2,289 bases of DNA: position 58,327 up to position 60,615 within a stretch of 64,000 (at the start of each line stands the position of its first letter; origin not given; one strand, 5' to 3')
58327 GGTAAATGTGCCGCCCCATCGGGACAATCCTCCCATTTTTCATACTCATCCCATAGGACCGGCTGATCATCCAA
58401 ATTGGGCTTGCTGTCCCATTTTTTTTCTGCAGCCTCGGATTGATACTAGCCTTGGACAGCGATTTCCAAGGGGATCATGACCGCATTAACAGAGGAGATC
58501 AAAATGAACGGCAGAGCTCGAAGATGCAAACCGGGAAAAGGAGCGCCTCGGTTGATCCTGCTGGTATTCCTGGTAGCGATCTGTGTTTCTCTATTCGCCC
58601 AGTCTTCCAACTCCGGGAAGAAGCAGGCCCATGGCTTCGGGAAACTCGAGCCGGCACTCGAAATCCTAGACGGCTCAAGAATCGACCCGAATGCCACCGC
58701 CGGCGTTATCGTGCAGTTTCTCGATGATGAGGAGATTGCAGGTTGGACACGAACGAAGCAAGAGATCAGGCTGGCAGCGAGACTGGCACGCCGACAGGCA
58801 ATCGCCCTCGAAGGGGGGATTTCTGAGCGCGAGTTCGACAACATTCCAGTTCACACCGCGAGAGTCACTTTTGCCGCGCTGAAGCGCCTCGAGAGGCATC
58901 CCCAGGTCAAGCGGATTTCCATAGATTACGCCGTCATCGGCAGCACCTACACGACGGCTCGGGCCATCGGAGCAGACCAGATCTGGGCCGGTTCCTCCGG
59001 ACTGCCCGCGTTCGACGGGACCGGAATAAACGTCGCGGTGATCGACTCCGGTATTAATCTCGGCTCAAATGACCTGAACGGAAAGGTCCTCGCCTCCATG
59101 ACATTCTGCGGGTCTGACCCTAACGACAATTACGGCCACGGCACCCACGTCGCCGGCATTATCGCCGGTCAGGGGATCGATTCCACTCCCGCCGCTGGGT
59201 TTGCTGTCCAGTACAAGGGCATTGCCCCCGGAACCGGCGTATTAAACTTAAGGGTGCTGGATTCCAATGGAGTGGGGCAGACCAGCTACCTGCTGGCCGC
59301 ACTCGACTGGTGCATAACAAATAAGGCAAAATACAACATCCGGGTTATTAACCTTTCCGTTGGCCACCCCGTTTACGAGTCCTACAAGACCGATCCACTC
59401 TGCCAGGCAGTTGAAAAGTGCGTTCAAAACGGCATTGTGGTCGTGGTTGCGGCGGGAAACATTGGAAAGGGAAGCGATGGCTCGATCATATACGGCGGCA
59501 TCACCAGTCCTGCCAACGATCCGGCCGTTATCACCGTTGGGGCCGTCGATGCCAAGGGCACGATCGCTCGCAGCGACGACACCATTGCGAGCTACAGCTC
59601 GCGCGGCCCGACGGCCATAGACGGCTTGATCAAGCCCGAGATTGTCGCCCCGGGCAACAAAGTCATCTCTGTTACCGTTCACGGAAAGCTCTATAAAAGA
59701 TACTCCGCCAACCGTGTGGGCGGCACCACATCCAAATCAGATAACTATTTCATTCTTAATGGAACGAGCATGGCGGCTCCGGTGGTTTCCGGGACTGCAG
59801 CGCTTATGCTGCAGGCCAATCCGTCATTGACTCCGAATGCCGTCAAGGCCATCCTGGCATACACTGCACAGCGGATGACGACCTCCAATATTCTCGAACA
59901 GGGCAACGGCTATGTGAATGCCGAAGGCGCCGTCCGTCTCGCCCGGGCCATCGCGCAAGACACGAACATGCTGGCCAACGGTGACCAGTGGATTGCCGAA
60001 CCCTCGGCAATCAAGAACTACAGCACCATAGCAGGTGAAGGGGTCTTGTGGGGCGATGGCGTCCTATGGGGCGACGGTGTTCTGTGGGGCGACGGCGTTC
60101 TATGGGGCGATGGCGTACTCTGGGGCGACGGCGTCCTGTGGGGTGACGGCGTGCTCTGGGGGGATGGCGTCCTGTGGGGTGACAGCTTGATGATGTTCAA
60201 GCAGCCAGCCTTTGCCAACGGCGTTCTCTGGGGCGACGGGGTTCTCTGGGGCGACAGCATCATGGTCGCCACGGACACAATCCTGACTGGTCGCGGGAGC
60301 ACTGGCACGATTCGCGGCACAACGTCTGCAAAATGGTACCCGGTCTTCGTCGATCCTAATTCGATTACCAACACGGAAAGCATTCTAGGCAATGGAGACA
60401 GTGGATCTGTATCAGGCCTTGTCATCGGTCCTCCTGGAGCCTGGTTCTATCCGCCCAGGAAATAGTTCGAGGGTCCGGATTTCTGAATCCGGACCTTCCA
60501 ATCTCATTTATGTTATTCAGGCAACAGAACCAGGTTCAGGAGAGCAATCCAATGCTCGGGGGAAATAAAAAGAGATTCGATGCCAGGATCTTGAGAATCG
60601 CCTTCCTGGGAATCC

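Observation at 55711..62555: Three tandem S8 subtilases carrying an unassigned, invariant (G/A)(V/I)LWGD hexapeptide-repeat module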

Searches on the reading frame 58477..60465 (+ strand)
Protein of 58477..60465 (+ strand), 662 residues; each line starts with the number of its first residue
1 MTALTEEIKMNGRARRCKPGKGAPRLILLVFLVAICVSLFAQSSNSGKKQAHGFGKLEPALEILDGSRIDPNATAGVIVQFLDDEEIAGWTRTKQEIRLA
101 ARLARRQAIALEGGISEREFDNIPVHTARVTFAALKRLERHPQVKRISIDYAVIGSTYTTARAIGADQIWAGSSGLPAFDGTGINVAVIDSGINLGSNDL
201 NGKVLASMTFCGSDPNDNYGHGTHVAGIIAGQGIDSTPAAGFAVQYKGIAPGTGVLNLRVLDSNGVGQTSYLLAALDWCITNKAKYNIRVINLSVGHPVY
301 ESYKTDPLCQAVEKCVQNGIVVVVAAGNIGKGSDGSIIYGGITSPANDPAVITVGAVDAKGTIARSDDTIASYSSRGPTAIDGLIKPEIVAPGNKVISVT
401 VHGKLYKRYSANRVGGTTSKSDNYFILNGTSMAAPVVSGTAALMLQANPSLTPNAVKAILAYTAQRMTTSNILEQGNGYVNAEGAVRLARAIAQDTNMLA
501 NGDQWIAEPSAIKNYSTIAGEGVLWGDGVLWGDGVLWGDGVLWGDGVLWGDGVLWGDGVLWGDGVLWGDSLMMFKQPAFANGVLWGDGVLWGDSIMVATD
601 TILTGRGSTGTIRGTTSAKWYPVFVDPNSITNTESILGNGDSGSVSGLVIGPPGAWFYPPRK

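Call 3: search_protein_families(library=pfam, proteins=[window:58477-60465:+], max_evalue=1)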
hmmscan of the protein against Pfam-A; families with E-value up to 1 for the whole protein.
window:58477-60465:+ (662 aa): 1 family
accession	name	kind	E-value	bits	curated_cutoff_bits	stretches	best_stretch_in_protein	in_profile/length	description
PF00082.27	Peptidase_S8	-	2.8e-48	165.1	21.8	1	181-474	1-282/288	Subtilase family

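Call 4: search_protein_families(library=ncbifam, proteins=[window:58477-60465:+], max_evalue=1)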
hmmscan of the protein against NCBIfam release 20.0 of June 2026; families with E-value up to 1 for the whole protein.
window:58477-60465:+ (662 aa): 8 families
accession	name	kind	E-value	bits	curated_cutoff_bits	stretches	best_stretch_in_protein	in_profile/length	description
TIGR03921.1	T7SS_mycosin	equivalog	2.6e-44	151.8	278.75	1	180-513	11-314/353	type VII secretion-associated serine protease mycosin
NF042956.1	IteS_antiphage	equivalog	1.1e-22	80.1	900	1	127-465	204-534/747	S8 family anti-phage peptidase IteS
NF033595.1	denti_PrtP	equivalog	1.2e-15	57.1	300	2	291-486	342-502/606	dentilisin complex serine proteinase subunit PrtP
NF049966.1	QH_SP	equivalog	6.8e-15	55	165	2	186-330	2-126/219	subtilisin-like serine protease QhpE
TIGR03895.1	protease_PatA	subfamily_domain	3e-13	49.4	421.05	1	221-497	1-236/606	PatA/PatG family cyanobactin maturation protease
NF040553.1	SGO_0316_fam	subfamily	4.2e-11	41.3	1400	2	216-360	355-502/1486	SGO_0316/SGO_0317 family LPXTG-anchored serine peptidase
NF040809.1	germ_prot_CspBA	exception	1e-10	40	1250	2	342-479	396-513/1099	bifunctional germination protease/germinant receptor pseudoprotease CspBA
NF040808.2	CspC_non_triad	exception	2.7e-08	32.7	675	2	216-331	164-279/556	bile acid germinant receptor pseudoprotease CspC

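Call 16: find_homologous_proteins(query=window:58477-60462:+, max_evalue=1e-30)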
Query window:58477-60462:+ (662 aa): 7410 proteins with E <= 1e-30 among 8000 candidates; the best 120 are listed.
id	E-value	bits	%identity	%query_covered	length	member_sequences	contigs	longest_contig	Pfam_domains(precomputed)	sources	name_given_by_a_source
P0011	6.5e-241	820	61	98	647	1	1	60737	PF00082.28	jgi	jgi:serine protease AprX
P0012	1.7e-191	656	49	98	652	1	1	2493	PF00082.28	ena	-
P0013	7.2e-191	654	51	98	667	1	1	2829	PF00082.28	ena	-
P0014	1.2e-183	630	50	97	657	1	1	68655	PF00082.28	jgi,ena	-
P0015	8.3e-182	624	52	96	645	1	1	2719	PF00082.28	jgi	jgi:serine protease AprX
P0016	8.9e-159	548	52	81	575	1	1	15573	PF00082.28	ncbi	-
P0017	1.3e-144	501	55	69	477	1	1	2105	PF00082.28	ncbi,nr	ncbi:MAG: S8 family peptidase, partial [Acidobacteria bacterium]|nr:S8 family peptidase [Acidobacter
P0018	3.2e-135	470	54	61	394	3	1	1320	PF00082.28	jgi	jgi:subtilisin family serine protease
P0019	9.7e-130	452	55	66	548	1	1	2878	PF00082.28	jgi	-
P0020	9.6e-129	449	42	90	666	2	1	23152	PF00082.28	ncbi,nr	ncbi:MAG: S8 family peptidase, partial [Planctomycetes bacterium]|nr:S8 family peptidase [Planctomyc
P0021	2.2e-128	448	53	65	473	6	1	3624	PF00082.28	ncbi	ncbi:MAG: hypothetical protein DMG09_19055, partial [Acidobacteria bacterium]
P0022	1.1e-124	436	42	91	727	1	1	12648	PF00082.28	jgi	jgi:serine protease AprX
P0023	3.5e-118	414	44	70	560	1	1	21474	PF00082.28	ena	-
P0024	4.0e-118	414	41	84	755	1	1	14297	PF00082.28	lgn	-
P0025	4.6e-118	414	43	87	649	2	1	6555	PF00082.28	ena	-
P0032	5.7e-108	380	39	82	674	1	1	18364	PF00082.28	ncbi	ncbi:MAG TPA: S8 family peptidase [Pyrinomonadaceae bacterium]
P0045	3.2e-102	361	40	81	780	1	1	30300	PF25087.2,PF25084.2,PF00082.28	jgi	jgi:subtilisin family serine protease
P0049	4.3e-101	358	40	82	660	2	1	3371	PF00082.28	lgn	-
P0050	4.4e-101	358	43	82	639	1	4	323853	PF00082.28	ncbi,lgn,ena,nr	ncbi:MAG: S8 family peptidase [Acidobacteriia bacterium]|nr:S8 family peptidase [Terriglobia bacteri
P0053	1.3e-100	356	37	92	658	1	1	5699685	PF00082.28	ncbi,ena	-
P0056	2.2e-100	355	42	74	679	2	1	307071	PF25084.2,PF00082.28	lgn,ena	-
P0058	7.1e-100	354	40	79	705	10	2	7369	PF21300.3,PF00082.28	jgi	jgi:serine protease AprX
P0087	4.9e-98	348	42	77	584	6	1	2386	PF00082.28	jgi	jgi:serine protease AprX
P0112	3.3e-97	345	38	73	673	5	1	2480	PF00132.31,PF25087.2,PF00082.28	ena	-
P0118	7.7e-97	344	42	75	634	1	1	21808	PF00082.28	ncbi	-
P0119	7.9e-97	344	42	77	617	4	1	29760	PF00082.28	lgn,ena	-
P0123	1.2e-96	343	39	79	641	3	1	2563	PF25084.2,PF00082.28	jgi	-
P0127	1.4e-96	343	41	74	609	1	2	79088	PF00082.28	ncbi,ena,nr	ncbi:MAG TPA: hypothetical protein DEH78_07400 [Solibacterales bacterium]|nr:hypothetical protein [B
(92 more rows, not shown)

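Call 18: search_protein_families(library=pfam, proteins=[P0045, P0056, P0112, P0058, P0123, P0011, P0012], max_evalue=0.1)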
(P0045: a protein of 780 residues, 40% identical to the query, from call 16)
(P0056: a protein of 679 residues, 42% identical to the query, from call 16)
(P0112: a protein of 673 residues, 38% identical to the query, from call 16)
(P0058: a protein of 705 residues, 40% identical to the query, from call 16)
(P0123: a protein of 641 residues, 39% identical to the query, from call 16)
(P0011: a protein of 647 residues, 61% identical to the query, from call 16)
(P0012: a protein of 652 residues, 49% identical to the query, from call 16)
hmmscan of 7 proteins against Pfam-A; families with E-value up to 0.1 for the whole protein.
P0045 (780 aa): 5 families
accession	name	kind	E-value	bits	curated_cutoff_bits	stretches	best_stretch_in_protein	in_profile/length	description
PF00082.27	Peptidase_S8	-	2.6e-52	178.4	21.8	1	273-578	1-279/288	Subtilase family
PF25084.1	LbH_EIF2B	-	4.8e-06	27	54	1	668-764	10-103/105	EIF2B subunit epsilon LbH domain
PF01637.24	ATPase_2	-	0.00014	22.2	33.2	1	50-138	90-175/225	ATPase domain predominantly from Archaea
PF25087.1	GMPPB_C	-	0.00063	19.9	39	1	674-759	11-94/110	GMPPB C-terminal domain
PF00132.30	Hexapep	-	0.00069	19.7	27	1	673-707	1-35/36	Bacterial transferase hexapeptide (six repeats)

P0056 (679 aa): 3 families
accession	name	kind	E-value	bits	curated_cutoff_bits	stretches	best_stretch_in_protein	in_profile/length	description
PF00082.27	Peptidase_S8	-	1.9e-49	169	21.8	1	150-451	1-279/288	Subtilase family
PF25084.1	LbH_EIF2B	-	1.8e-05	25.2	54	1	534-608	27-98/105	EIF2B subunit epsilon LbH domain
PF00132.30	Hexapep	-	0.00059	19.9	27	1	540-574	1-35/36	Bacterial transferase hexapeptide (six repeats)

P0112 (673 aa): 3 families
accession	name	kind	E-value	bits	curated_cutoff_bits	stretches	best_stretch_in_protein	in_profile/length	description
PF00082.27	Peptidase_S8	-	8.2e-48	163.6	21.8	1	165-491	1-288/288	Subtilase family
PF00132.30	Hexapep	-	4.7e-07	29.7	27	2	570-604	1-35/36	Bacterial transferase hexapeptide (six repeats)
PF25084.1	LbH_EIF2B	-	0.00011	22.6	54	1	565-654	10-95/105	EIF2B subunit epsilon LbH domain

P0058 (705 aa): 2 families
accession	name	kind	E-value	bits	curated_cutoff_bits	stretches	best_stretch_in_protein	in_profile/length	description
PF00082.27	Peptidase_S8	-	1.1e-50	173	21.8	1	147-438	1-281/288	Subtilase family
PF21300.2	LbR_Ice_bind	-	2.4e-11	44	30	3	593-687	7-97/97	Grass antifreeze beta roll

P0123 (641 aa): 3 families
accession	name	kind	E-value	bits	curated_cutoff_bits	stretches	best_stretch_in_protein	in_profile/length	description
PF00082.27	Peptidase_S8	-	1.1e-52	179.6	21.8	1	124-429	1-284/288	Subtilase family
PF25084.1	LbH_EIF2B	-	6.1e-06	26.6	54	2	551-610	39-95/105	EIF2B subunit epsilon LbH domain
PF00132.30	Hexapep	-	0.00049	20.1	27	2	575-609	1-35/36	Bacterial transferase hexapeptide (six repeats)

P0011 (647 aa): 1 family
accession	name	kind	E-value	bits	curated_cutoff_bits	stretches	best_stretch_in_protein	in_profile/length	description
PF00082.27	Peptidase_S8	-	1.2e-52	179.4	21.8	1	165-454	1-277/288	Subtilase family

P0012 (652 aa): 1 family
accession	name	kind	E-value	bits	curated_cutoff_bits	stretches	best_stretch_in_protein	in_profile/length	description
PF00082.27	Peptidase_S8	-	3.9e-48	164.7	21.8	1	180-479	1-286/288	Subtilase family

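Call 42: search_protein_families(library=pfam, proteins=[P0023, P0049, P0050, P0087, P0032, P0053], max_evalue=10)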
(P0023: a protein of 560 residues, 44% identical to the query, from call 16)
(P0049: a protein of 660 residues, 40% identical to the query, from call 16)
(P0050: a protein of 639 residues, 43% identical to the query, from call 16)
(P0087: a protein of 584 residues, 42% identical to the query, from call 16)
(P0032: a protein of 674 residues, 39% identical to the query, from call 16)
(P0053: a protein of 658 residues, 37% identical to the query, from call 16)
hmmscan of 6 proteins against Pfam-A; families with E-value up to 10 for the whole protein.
P0023 (560 aa): 1 family
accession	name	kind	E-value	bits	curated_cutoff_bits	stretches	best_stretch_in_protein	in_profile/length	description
PF00082.27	Peptidase_S8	-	5.7e-53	180.5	21.8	1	140-425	1-274/288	Subtilase family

P0049 (660 aa): 2 families
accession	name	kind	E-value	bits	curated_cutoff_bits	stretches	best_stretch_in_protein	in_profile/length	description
PF00082.27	Peptidase_S8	-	2.3e-54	185.1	21.8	1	136-438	1-274/288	Subtilase family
PF05922.21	Inhibitor_I9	-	0.036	15.2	21.2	1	66-106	40-80/82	Peptidase inhibitor I9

P0050 (639 aa): 1 family
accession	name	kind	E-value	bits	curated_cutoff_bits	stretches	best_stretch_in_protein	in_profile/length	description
PF00082.27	Peptidase_S8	-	3e-53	181.4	21.8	1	142-460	1-281/288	Subtilase family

P0087 (584 aa): 3 families
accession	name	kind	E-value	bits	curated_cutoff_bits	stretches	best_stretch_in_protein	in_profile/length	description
PF00082.27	Peptidase_S8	-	1.6e-55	188.9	21.8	1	141-445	1-274/288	Subtilase family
PF22414.1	Hia_Tpr_ring_dom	-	0.12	12.5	27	1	493-503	21-31/37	Trimeric autotransporter adhesin, Trp ring domain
PF08669.17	GCV_T_C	-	0.16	12.3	25.9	1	53-86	9-37/80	Glycine cleavage T-protein C-terminal barrel domain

P0032 (674 aa): 1 family
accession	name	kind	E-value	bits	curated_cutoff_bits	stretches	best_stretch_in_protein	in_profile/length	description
PF00082.27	Peptidase_S8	-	2.6e-54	184.9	21.8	1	166-472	1-279/288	Subtilase family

P0053 (658 aa): 1 family
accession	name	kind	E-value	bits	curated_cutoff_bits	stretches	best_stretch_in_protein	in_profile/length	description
PF00082.27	Peptidase_S8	-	8.3e-51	173.4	21.8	1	167-470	1-280/288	Subtilase family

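Call 64: find_encoding_contigs(protein=P0011, flank=10000, max_places=2)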
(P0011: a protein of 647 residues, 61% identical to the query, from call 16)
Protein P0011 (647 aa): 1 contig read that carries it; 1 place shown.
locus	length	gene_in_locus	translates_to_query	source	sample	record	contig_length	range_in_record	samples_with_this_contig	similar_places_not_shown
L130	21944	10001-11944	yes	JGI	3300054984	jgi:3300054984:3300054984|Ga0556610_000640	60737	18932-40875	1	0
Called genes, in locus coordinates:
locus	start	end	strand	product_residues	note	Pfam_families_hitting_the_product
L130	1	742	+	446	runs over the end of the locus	PF00202:Aminotran_3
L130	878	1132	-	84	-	-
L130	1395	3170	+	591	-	PF00496:SBP_bac_5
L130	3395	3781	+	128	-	PF01627:Hpt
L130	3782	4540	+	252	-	PF00072:Response_reg, PF08281:Sigma70_r4_2, PF00196:GerE, PF04545:Sigma70_r4 (weak)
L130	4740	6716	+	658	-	-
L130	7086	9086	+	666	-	-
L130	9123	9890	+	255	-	PF20972:MASE9 (weak)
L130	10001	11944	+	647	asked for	PF00082:Peptidase_S8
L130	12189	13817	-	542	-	PF00512:HisKA, PF02518:HATPase_c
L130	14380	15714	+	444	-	-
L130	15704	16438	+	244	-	PF03575:Peptidase_S51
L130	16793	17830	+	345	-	PF02540:NAD_synthase (weak), PF00958:GMP_synt_C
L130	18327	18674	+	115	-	PF02604:PhdYeFM_antitox (weak)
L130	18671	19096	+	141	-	PF01850:PIN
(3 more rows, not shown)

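Call 65: find_encoding_contigs(protein=P0014, flank=10000, max_places=2)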
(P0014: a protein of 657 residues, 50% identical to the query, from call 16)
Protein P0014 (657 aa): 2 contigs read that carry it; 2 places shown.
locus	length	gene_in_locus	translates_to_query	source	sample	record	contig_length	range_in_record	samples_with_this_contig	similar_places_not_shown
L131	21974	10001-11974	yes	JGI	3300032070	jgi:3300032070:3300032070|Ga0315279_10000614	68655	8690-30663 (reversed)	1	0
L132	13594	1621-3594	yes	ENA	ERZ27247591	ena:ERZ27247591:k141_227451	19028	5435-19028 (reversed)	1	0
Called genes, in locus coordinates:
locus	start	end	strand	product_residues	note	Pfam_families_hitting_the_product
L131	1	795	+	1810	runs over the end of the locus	PF00069:Pkinase, PF07714:PK_Tyr_Ser-Thr, PF13191:AAA_16, PF01590:GAF, PF13185:GAF_2, PF00158:Sigma54_activat, PF14532:Sigma54_activ_2, PF25601:AAA_lid_14, +3 more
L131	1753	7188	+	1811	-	PF00069:Pkinase, PF07714:PK_Tyr_Ser-Thr, PF13191:AAA_16, PF01590:GAF, PF13185:GAF_2, PF13492:GAF_3, PF00158:Sigma54_activat, PF14532:Sigma54_activ_2, +7 more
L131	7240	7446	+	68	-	-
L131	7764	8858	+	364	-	-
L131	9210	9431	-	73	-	-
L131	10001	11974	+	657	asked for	PF00082:Peptidase_S8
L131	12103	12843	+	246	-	-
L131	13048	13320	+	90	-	PF09413:DUF2007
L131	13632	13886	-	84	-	-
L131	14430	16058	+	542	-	-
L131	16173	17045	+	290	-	-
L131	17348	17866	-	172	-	PF00156:Pribosyltran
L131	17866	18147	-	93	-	PF00708:Acylphosphatase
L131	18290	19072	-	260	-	PF01975:SurE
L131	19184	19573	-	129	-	PF00376:MerR (weak), PF13411:MerR_1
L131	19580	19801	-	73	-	PF00216:Bac_DNA_binding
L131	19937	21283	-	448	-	PF00009:GTP_EFTU (weak), PF00071:Ras (faint), PF01926:MMR_HSR1, PF02421:FeoB_N, PF00009:GTP_EFTU, PF01926:MMR_HSR1, PF02421:FeoB_N, PF14714:KH_dom-like, +4 more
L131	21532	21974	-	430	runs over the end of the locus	PF00501:AMP-binding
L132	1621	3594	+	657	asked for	PF00082:Peptidase_S8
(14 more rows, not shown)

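Call 80: find_homologous_proteins(query=L131:12103-12840:+, max_evalue=0.00001)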
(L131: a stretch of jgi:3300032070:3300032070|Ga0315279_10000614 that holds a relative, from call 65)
Query L131:12103-12840:+ (246 aa): 11 proteins with E <= 0.00001 among 4179 candidates.
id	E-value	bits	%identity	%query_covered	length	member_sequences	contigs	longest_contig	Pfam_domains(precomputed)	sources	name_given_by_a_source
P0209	8.0e-147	506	95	100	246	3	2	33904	-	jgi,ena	-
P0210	8.1e-141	486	89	100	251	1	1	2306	-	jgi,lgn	jgi:hypothetical protein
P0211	5.2e-136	470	89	98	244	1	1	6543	-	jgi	jgi:hypothetical protein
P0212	5.9e-136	470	88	99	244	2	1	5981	-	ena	-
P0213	9.4e-136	469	88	98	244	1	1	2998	-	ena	-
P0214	3.0e-134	464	86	98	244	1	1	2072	-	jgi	jgi:hypothetical protein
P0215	1.3e-131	456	86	99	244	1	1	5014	-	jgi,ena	-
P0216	6.4e-127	440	83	98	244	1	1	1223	-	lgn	-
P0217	3.9e-60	222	46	95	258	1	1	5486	-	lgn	-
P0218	4.9e-51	192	43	91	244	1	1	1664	-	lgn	-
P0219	9.2e-48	181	41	87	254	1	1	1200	-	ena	-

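Call 81: find_encoding_contigs(protein=P0217, flank=5000, max_places=2)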
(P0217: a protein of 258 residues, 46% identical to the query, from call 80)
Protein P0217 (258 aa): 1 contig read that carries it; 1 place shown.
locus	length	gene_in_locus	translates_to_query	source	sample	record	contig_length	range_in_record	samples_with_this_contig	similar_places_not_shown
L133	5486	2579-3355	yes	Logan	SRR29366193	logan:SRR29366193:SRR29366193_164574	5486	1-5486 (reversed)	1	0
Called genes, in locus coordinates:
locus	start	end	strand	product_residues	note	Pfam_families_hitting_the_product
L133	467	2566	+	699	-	-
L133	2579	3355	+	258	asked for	-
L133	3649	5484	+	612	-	?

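Call 82: find_encoding_contigs(protein=P0209, flank=5000, max_places=2)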
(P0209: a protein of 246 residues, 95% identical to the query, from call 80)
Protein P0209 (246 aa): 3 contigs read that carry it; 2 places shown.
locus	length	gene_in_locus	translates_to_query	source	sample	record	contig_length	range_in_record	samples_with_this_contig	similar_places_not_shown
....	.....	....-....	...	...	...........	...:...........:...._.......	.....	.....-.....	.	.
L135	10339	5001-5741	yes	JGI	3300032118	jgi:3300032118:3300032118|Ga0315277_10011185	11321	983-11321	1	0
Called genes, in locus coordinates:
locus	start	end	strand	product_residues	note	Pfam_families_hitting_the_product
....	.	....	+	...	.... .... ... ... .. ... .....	-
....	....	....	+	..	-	-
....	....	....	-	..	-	-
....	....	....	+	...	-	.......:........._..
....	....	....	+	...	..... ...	-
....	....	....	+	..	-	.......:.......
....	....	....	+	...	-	-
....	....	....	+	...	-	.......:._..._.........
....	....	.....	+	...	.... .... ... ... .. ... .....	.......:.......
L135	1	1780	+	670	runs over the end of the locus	-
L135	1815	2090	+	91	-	-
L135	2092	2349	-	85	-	-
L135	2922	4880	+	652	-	PF00082:Peptidase_S8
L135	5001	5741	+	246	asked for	-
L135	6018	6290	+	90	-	PF09413:DUF2007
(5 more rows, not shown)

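Call 83: find_encoding_contigs(protein=P0212, flank=5000, max_places=2)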
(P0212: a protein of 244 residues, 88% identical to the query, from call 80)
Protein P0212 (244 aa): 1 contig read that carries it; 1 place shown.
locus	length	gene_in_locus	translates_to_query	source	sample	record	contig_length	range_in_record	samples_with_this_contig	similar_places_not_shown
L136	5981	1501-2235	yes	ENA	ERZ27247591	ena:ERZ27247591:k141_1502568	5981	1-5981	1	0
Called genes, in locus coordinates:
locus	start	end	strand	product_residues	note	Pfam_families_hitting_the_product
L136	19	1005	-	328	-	-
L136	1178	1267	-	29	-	-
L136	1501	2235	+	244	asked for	-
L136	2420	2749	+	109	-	PF09413:DUF2007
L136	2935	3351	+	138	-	PF01042:Ribonuc_L-PSP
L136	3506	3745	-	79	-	-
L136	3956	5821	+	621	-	-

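Call 93: find_encoding_contigs(protein=P0050, flank=4000, max_places=1)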
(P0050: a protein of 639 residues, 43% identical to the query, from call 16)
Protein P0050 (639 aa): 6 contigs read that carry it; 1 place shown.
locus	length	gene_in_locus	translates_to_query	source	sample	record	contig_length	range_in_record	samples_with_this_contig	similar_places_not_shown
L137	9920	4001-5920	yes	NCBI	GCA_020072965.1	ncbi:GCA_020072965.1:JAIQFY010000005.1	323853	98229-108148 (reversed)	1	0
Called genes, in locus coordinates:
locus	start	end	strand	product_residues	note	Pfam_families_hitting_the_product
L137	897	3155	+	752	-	PF25917:BSH_RND (faint), PF25973:BSH_CzcB (faint), PF25881:HH_YBHG (faint), PF25954:Beta-barrel_RND_2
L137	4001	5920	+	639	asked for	PF00082:Peptidase_S8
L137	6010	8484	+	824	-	PF20972:MASE9 (faint), PF13487:HD_5, PF01966:HD, PF01590:GAF, PF13185:GAF_2, PF13492:GAF_3, PF00990:GGDEF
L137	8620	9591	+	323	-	PF19300:BPD_transp_1_N (weak), PF00528:BPD_transp_1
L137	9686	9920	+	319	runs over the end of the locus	PF12911:OppC_N (weak), PF00528:BPD_transp_1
